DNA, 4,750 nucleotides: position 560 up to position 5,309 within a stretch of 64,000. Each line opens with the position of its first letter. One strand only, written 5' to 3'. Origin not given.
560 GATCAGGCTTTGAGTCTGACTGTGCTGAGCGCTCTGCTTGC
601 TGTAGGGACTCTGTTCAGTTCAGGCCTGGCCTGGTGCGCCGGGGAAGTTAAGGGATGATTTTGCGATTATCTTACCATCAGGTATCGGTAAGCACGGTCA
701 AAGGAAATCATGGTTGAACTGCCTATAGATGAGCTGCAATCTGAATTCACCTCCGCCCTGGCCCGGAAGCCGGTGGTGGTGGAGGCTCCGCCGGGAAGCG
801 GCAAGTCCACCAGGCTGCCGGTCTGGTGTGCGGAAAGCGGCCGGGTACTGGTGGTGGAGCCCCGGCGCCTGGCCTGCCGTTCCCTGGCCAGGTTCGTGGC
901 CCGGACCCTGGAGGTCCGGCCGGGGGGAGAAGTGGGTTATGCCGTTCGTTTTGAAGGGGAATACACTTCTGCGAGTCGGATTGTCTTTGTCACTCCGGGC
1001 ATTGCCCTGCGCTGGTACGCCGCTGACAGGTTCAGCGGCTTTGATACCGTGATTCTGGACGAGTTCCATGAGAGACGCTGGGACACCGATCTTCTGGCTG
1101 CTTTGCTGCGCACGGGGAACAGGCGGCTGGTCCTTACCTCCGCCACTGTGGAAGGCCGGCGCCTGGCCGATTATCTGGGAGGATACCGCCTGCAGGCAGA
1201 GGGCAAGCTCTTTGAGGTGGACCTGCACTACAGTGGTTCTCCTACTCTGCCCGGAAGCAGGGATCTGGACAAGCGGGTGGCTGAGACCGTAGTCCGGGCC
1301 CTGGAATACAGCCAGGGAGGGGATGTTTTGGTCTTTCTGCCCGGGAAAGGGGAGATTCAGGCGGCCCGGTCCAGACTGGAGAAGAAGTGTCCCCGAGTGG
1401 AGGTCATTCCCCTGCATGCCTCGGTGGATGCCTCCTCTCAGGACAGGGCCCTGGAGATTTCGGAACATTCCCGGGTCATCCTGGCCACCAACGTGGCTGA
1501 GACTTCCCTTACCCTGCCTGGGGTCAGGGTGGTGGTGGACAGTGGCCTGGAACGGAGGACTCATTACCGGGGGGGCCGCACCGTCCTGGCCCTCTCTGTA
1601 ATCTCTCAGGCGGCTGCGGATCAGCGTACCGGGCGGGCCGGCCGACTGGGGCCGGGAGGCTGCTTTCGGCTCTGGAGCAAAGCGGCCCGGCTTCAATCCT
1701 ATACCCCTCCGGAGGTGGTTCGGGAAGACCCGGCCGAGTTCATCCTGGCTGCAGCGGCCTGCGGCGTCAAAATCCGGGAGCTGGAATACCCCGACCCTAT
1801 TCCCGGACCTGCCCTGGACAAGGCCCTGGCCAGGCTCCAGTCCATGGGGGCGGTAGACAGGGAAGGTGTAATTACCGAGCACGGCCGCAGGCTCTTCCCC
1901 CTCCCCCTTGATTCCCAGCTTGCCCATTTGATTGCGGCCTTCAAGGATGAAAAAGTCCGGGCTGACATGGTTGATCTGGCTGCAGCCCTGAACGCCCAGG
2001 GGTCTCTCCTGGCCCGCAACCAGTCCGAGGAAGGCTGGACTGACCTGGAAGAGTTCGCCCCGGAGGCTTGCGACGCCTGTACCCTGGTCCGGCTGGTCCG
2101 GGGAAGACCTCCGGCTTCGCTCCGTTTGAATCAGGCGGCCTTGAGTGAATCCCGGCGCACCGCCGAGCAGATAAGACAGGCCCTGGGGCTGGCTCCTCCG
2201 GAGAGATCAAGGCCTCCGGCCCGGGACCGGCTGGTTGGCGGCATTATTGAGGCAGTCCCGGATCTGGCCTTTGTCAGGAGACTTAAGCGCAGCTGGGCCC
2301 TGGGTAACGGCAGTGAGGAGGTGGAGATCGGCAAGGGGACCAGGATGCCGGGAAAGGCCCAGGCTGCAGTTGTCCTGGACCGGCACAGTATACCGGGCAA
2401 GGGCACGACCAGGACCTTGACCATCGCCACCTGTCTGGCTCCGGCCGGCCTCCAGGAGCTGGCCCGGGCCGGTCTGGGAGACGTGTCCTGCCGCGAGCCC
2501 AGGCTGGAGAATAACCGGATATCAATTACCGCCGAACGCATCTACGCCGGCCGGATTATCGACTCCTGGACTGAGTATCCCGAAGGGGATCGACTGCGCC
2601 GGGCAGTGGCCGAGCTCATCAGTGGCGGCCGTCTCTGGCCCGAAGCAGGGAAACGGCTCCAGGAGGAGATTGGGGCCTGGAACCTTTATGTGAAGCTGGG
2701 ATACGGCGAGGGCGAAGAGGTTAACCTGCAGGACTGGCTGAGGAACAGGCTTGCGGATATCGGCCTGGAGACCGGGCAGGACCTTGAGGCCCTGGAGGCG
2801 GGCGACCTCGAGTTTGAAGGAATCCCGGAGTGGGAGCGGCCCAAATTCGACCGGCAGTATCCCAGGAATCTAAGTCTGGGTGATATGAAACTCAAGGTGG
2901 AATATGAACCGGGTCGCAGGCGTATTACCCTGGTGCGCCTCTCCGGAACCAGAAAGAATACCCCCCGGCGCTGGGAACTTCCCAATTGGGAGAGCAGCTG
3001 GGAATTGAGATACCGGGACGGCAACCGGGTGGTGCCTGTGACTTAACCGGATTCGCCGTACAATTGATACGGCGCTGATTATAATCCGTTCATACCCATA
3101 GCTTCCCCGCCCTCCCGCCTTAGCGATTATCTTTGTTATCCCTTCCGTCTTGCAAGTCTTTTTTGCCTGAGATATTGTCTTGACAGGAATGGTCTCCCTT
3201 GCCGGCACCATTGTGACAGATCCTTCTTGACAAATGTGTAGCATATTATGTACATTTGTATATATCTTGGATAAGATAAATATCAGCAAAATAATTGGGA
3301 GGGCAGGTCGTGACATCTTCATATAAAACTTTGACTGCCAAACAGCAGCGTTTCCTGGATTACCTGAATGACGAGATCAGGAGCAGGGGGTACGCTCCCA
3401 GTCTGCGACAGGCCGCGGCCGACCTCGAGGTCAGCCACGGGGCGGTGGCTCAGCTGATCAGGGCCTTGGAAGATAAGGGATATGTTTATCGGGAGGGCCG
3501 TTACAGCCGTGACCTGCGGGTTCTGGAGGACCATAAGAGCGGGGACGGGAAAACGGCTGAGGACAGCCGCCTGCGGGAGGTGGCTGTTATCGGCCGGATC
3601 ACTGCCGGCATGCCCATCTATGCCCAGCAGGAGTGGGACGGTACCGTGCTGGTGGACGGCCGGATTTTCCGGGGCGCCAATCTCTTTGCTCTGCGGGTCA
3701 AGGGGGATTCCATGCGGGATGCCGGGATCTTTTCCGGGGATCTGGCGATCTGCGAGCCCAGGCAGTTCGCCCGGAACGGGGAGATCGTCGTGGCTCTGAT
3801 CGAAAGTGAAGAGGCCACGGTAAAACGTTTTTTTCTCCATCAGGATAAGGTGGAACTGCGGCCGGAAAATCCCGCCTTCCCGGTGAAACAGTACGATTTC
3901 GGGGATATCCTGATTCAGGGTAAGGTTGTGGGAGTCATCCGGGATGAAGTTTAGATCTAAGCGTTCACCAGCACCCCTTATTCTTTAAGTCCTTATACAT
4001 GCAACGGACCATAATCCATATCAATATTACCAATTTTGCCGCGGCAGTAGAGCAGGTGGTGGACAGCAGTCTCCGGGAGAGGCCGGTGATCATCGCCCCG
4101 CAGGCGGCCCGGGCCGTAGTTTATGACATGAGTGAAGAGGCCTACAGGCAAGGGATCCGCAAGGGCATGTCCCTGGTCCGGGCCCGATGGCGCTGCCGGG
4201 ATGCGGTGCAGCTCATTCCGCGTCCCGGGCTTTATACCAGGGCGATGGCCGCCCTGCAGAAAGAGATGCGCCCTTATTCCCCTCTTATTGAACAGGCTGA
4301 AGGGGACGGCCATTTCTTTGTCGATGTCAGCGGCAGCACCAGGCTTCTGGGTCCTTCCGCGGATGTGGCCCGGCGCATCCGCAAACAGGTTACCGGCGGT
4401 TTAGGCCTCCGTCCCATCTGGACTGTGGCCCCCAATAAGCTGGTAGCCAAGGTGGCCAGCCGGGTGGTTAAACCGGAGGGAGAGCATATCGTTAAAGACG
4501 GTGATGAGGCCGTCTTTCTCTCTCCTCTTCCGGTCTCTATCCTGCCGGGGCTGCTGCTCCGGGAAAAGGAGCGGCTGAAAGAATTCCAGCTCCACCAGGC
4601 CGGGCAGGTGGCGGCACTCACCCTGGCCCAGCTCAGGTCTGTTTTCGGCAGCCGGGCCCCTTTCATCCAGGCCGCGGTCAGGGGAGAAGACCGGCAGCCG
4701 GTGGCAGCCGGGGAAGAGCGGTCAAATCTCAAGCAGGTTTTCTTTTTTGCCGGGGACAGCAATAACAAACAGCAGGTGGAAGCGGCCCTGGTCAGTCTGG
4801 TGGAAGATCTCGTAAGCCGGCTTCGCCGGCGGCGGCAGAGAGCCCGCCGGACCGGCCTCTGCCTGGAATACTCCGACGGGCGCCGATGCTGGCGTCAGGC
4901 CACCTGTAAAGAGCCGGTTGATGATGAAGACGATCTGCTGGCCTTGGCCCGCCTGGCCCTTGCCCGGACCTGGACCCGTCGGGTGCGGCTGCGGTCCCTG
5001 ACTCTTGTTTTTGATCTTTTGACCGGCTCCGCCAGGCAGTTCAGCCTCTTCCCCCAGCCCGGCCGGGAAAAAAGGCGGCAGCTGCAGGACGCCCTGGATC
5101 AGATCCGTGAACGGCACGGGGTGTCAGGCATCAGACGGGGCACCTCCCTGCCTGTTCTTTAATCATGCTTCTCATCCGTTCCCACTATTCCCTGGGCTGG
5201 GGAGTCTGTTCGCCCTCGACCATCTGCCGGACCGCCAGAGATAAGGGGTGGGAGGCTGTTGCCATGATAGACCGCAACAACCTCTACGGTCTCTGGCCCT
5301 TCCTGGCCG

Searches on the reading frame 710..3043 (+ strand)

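Call 24: search_protein_families(library=pfam, proteins=[window:710-3043:+], max_evalue=0.00001)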
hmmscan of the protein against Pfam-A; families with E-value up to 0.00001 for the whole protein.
window:710-3043:+ (778 aa): 2 families
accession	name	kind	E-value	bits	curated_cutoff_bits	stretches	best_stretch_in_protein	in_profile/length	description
PF00271.37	Helicase_C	-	4.2e-13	49.9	23.5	1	192-314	4-110/110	Helicase conserved C-terminal domain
PF00270.35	DEAD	-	1.7e-09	38.1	26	1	13-152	7-164/167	DEAD/DEAH box helicase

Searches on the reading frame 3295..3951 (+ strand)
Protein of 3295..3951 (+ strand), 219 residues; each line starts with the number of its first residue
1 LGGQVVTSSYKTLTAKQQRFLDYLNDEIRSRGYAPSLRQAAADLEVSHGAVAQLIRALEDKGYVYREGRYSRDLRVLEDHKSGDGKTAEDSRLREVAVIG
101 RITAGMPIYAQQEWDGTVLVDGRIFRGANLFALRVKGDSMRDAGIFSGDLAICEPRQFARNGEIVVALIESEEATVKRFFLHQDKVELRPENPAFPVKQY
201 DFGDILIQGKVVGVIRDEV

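Call 26: search_protein_families(library=pfam, proteins=[window:3295-3951:+], max_evalue=0.00001)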
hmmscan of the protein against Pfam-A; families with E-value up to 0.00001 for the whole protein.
window:3295-3951:+ (219 aa): 2 families
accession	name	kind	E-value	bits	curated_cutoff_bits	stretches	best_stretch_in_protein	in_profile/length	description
PF00717.28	Peptidase_S24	-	3.6e-29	101.2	23.3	1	98-212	2-116/116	Peptidase S24-like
PF01726.22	LexA_DNA_bind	-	9.8e-12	44.9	23.7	1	11-72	2-64/65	LexA DNA binding domain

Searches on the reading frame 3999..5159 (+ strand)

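Call 24: search_protein_families(library=pfam, proteins=[window:3999-5159:+], max_evalue=0.00001)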
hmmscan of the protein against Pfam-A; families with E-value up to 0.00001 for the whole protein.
window:3999-5159:+ (387 aa): 2 families
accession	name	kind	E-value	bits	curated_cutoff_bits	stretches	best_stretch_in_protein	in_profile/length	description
PF00817.25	IMS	-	6.2e-30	104.5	23.2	1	9-155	2-148/148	impB/mucB/samB family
PF11799.13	IMS_C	-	2.7e-13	50.7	20.7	1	250-349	10-108/109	impB/mucB/samB family C-terminal domain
